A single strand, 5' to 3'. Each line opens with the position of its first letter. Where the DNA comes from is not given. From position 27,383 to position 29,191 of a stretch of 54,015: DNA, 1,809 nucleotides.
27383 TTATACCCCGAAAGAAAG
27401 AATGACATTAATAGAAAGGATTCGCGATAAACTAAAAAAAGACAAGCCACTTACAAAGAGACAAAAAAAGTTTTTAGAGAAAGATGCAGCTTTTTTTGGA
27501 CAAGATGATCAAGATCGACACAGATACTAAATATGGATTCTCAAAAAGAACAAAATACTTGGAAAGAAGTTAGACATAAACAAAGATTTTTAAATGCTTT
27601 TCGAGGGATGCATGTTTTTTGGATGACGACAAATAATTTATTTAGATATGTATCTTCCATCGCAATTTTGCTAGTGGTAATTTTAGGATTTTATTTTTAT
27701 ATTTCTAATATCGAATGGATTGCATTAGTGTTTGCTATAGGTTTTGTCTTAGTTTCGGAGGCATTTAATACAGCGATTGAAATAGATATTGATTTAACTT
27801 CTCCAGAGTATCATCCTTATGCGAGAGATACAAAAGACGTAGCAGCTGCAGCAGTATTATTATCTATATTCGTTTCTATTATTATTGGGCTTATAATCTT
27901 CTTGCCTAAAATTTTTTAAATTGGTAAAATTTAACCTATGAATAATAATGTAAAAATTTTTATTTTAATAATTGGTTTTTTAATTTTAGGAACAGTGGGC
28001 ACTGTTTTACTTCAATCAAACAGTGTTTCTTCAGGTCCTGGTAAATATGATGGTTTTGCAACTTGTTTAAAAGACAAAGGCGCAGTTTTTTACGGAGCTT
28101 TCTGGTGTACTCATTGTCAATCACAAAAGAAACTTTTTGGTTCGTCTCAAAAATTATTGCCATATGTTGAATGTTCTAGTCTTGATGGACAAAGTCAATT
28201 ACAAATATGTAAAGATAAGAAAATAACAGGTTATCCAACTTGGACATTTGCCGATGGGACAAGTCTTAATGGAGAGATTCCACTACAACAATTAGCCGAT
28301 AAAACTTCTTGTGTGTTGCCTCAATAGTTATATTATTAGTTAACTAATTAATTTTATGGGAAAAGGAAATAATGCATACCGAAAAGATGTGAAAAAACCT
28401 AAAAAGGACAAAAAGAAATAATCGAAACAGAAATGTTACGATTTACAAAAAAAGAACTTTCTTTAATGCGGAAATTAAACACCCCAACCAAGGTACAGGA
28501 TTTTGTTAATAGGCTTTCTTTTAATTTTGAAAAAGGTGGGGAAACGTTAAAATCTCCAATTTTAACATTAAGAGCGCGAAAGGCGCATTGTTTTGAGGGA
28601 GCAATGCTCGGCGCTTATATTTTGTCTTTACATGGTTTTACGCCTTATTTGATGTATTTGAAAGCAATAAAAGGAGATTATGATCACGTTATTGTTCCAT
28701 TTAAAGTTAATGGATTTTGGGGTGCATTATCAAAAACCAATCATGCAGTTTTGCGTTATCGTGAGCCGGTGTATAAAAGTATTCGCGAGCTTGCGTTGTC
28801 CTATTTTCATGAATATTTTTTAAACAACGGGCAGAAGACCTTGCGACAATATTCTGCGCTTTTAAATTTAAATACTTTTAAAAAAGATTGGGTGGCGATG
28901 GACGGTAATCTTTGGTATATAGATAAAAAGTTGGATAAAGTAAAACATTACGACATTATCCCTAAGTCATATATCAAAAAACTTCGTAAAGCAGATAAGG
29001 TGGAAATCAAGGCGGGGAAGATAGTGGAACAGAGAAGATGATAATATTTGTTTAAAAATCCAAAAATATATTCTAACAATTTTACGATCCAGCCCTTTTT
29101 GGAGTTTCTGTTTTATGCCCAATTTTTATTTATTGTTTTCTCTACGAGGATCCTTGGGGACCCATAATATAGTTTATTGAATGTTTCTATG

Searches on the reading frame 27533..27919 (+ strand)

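Call 98: search_protein_families(library=pfam, proteins=[window:27533-27919:+], max_evalue=0.001)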
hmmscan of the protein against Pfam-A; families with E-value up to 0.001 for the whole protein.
window:27533-27919:+ (128 aa): 1 family
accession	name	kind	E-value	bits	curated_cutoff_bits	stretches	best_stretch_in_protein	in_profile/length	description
PF01219.24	DAGK_prokar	-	6e-28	97.1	22.3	1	21-123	2-102/102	Prokaryotic diacylglycerol kinase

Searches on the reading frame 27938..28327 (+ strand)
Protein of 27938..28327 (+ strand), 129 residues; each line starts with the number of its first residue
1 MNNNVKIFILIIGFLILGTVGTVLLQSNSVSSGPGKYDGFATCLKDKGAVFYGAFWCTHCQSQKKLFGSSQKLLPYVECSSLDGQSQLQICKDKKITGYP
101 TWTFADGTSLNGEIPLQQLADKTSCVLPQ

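Call 98: search_protein_families(library=pfam, proteins=[window:27938-28327:+], max_evalue=0.001)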
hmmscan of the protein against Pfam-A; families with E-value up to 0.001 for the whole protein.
window:27938-28327:+ (129 aa): 1 family
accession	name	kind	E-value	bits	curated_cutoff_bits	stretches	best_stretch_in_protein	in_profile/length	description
PF00085.26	Thioredoxin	-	2e-05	24.9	23.5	1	50-107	23-81/103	Thioredoxin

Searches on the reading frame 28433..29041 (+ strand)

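Call 22: search_protein_families(library=pfam, proteins=[window:28433-29041:+], max_evalue=0.001)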
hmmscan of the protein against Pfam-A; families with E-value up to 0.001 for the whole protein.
window:28433-29041:+ (202 aa): 1 family
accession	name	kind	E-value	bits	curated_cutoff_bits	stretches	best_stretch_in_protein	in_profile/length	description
PF04473.18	DUF553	-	0.00023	21.1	20.5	0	22-95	23-107/140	Transglutaminase-like domain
